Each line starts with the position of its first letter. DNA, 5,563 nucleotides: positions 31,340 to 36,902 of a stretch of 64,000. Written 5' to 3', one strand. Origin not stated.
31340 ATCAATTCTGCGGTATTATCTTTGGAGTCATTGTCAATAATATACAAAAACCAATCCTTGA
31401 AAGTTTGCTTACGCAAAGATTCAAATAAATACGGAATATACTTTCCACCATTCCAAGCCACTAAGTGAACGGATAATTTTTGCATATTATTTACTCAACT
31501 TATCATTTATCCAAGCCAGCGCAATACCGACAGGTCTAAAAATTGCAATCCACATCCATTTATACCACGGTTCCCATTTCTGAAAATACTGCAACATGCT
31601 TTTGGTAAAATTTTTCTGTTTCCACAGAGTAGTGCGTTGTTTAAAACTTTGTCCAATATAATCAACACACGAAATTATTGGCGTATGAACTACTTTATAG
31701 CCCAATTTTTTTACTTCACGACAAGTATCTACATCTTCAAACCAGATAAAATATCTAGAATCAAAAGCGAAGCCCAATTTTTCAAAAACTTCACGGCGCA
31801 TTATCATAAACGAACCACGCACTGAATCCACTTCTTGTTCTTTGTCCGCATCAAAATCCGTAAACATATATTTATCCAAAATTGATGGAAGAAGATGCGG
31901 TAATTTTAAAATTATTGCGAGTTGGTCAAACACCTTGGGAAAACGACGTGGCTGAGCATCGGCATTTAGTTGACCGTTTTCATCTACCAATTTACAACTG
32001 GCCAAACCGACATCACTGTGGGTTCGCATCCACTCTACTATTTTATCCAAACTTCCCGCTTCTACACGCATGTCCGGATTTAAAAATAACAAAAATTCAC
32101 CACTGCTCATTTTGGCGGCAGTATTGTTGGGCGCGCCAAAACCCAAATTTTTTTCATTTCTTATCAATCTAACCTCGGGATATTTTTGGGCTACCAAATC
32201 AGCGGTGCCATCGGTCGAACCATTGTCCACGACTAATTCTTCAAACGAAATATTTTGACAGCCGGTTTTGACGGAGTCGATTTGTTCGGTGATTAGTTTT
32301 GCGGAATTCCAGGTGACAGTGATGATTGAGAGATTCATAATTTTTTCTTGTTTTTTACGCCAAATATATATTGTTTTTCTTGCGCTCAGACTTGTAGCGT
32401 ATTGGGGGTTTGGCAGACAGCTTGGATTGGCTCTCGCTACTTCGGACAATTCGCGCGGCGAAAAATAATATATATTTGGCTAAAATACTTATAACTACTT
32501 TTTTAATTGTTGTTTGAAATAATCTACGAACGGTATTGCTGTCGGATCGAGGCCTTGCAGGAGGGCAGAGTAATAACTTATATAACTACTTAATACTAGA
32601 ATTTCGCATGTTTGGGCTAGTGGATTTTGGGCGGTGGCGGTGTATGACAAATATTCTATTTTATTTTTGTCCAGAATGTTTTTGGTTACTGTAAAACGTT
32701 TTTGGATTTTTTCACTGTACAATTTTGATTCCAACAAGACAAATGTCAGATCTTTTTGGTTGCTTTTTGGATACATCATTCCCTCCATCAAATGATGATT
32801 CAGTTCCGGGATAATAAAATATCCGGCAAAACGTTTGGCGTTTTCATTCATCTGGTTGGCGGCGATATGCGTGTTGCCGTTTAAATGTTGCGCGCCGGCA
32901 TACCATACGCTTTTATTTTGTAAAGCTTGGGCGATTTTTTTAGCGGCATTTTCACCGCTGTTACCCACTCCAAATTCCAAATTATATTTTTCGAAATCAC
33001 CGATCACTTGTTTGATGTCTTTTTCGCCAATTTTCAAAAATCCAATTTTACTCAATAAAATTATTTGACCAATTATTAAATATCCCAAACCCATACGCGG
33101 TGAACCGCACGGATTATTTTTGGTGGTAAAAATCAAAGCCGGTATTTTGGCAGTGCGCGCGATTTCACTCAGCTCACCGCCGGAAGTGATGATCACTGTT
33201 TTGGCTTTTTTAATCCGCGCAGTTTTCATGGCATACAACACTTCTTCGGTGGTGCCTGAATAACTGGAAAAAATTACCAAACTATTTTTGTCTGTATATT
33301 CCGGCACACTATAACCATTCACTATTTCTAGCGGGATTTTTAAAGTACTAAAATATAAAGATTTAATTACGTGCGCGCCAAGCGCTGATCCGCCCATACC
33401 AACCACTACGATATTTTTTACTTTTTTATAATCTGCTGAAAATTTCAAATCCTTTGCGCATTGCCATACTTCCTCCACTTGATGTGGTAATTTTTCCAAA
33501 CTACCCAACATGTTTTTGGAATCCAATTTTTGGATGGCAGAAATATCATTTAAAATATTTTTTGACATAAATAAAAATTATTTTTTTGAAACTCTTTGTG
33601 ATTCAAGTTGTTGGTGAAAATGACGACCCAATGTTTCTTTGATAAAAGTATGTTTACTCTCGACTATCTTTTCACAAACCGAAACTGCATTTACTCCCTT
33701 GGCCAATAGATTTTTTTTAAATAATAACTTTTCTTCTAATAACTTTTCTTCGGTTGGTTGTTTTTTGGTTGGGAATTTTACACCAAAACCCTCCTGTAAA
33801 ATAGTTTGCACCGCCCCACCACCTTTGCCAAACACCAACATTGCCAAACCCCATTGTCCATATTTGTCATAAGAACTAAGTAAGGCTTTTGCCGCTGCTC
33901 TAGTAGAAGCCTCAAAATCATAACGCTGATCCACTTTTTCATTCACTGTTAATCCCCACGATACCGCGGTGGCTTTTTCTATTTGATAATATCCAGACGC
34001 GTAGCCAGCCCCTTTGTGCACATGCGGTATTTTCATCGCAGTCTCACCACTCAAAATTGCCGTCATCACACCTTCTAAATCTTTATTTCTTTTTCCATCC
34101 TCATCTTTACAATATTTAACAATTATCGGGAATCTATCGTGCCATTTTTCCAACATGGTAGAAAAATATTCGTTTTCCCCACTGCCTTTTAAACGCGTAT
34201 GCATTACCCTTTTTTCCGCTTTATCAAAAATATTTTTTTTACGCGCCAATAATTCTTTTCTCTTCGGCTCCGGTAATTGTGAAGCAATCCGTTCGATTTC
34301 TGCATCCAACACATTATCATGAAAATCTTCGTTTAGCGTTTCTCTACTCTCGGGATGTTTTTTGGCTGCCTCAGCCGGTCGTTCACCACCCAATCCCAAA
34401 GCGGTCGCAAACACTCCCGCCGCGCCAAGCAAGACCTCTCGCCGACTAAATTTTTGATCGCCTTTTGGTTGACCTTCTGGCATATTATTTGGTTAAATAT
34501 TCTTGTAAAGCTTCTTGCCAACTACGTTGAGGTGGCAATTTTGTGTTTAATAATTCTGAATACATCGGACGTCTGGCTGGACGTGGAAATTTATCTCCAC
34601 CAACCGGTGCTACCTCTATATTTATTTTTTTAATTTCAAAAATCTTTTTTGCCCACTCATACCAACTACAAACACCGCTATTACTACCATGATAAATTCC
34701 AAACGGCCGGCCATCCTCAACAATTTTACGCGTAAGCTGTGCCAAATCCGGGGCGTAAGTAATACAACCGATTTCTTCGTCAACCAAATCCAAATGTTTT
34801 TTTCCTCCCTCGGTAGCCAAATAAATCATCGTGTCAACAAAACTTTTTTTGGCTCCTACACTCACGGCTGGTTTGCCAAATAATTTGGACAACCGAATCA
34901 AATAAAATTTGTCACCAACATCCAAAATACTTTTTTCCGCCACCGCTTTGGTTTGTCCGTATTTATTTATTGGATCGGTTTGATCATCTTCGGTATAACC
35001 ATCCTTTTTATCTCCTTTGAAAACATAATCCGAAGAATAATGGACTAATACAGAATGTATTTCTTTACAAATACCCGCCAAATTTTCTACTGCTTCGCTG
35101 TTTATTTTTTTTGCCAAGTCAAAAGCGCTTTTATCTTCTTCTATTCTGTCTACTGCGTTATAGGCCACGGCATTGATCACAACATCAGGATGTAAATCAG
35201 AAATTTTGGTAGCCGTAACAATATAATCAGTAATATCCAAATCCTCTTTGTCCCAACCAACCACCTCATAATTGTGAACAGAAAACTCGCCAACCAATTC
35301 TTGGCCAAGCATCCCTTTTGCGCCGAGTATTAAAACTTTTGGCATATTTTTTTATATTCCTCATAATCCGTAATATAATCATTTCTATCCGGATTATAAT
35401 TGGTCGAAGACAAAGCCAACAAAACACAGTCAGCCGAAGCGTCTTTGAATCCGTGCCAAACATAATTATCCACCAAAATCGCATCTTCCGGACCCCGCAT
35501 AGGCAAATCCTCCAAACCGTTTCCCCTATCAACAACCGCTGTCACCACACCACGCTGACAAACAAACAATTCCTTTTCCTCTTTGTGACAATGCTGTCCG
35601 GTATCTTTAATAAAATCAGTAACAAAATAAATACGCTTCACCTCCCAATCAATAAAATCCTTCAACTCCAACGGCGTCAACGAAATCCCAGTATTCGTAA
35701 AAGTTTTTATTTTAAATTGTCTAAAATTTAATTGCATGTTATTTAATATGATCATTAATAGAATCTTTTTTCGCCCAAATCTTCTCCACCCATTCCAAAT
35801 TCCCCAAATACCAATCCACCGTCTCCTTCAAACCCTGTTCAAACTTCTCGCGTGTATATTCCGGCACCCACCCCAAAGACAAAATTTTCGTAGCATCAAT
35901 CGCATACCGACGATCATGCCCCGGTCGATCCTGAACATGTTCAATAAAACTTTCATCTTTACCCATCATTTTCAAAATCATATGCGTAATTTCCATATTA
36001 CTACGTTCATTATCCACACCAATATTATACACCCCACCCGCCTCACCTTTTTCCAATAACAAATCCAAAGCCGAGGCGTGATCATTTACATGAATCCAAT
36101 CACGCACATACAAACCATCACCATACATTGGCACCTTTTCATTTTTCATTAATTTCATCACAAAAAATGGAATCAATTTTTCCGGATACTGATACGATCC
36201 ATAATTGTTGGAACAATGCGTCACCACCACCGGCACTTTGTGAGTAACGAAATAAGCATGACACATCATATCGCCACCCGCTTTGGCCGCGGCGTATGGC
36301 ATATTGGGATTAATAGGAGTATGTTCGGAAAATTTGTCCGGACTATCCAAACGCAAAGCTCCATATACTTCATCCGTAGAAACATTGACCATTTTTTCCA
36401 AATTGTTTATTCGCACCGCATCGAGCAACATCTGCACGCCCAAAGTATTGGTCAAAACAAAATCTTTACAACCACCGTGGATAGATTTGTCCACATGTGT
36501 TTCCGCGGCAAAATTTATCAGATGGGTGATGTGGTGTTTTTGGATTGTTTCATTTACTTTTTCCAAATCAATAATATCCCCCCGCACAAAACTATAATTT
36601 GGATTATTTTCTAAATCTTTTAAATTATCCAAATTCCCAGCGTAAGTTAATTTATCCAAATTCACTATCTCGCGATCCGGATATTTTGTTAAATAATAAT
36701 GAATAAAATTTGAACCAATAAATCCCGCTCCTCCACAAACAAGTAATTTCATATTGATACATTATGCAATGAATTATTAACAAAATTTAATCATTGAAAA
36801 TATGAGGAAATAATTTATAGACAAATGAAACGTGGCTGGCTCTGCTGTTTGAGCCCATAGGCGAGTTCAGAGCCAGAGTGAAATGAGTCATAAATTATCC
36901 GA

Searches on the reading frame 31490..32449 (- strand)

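Call 15: search_protein_families(library=pfam, proteins=[window:31490-32449:-], max_evalue=0.001)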
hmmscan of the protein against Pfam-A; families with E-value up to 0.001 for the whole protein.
window:31490-32449:- (320 aa): 5 families
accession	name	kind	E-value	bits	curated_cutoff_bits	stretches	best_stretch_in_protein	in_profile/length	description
PF00535.33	Glycos_transf_2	-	2e-21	77.1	23.3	1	41-225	1-167/168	Glycosyl transferase family 2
PF13641.12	Glyco_tranf_2_3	-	1.8e-12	48.2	27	1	40-271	3-219/230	Glycosyltransferase like family 2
PF13712.12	Glyco_tranf_2_5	-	1.8e-05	25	27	1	96-254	35-178/210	Glycosyltransferase like family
PF13632.12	Glyco_trans_2_3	-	8.3e-05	22.9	27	0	211-301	73-154/198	Glycosyl transferase family group 2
PF13704.12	Glyco_tranf_2_4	-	0.00055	20.8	27.5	0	72-105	23-55/98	Glycosyl transferase family 2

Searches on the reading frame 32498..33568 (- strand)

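Call 15: search_protein_families(library=pfam, proteins=[window:32498-33568:-], max_evalue=0.001)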
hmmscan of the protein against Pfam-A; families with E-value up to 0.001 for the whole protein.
window:32498-33568:- (357 aa): 2 families
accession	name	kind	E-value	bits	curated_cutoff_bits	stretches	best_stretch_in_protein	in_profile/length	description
PF10432.14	bact-PGI_C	-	7e-31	107.6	24.5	1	206-355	2-151/151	Bacterial phospho-glucose isomerase C-terminal SIS domain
PF01380.27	SIS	-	4.4e-10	39.9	25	1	48-141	3-99/131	SIS domain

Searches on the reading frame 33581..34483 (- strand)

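Call 13: search_protein_families(library=pfam, proteins=[window:33581-34483:-], max_evalue=0.001)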
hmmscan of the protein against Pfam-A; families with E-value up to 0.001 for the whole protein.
window:33581-34483:- (301 aa): 1 family
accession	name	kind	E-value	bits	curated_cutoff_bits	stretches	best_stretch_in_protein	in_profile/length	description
PF01464.25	SLT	-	2.7e-07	30.6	21.3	1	129-227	6-103/117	Transglycosylase SLT domain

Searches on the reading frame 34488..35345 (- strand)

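Call 13: search_protein_families(library=pfam, proteins=[window:34488-35345:-], max_evalue=0.001)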
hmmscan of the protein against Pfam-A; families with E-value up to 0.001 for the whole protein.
window:34488-35345:- (286 aa): 4 families
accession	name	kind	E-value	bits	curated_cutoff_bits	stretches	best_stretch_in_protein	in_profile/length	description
PF04321.23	RmlD_sub_bind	-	6.7e-75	252.3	27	1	3-285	2-283/287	RmlD substrate binding domain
PF01370.27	Epimerase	-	5.2e-18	65.8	20.9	1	4-181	1-197/240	NAD dependent epimerase/dehydratase family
PF16363.11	GDP_Man_Dehyd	-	9.1e-07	29.1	27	1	36-232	59-262/332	GDP-mannose 4,6 dehydratase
PF07993.18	NAD_binding_4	-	9.5e-07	28.7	20.1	1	75-179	105-232/258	Male sterility protein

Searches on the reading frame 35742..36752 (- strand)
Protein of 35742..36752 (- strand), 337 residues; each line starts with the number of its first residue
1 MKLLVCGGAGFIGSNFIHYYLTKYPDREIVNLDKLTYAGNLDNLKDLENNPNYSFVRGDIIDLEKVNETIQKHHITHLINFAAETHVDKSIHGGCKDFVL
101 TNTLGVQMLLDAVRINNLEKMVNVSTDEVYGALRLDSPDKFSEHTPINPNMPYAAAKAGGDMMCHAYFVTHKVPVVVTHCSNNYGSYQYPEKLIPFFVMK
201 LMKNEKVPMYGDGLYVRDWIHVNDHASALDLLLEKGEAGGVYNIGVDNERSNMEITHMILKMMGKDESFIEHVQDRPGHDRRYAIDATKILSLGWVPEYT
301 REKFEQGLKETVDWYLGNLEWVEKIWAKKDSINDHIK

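Call 13: search_protein_families(library=pfam, proteins=[window:35742-36752:-], max_evalue=0.001)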
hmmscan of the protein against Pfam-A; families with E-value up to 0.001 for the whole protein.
window:35742-36752:- (337 aa): 6 families
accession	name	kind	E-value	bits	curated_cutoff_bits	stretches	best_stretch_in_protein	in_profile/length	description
PF16363.11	GDP_Man_Dehyd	-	2.9e-69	234.5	27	1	4-309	1-330/332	GDP-mannose 4,6 dehydratase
PF01370.27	Epimerase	-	1.3e-54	185.6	20.9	1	4-245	2-240/240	NAD dependent epimerase/dehydratase family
PF04321.23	RmlD_sub_bind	-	2.3e-12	47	27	1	1-273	1-241/287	RmlD substrate binding domain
PF02719.21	Polysacc_synt_2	-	1e-11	45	20.2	1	3-128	1-130/293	Polysaccharide biosynthesis protein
PF01073.25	3Beta_HSD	-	4.2e-10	39.5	22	1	4-223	1-219/280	3-beta hydroxysteroid dehydrogenase/isomerase family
PF07993.18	NAD_binding_4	-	2.6e-05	23.9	20.1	1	42-182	49-206/258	Male sterility protein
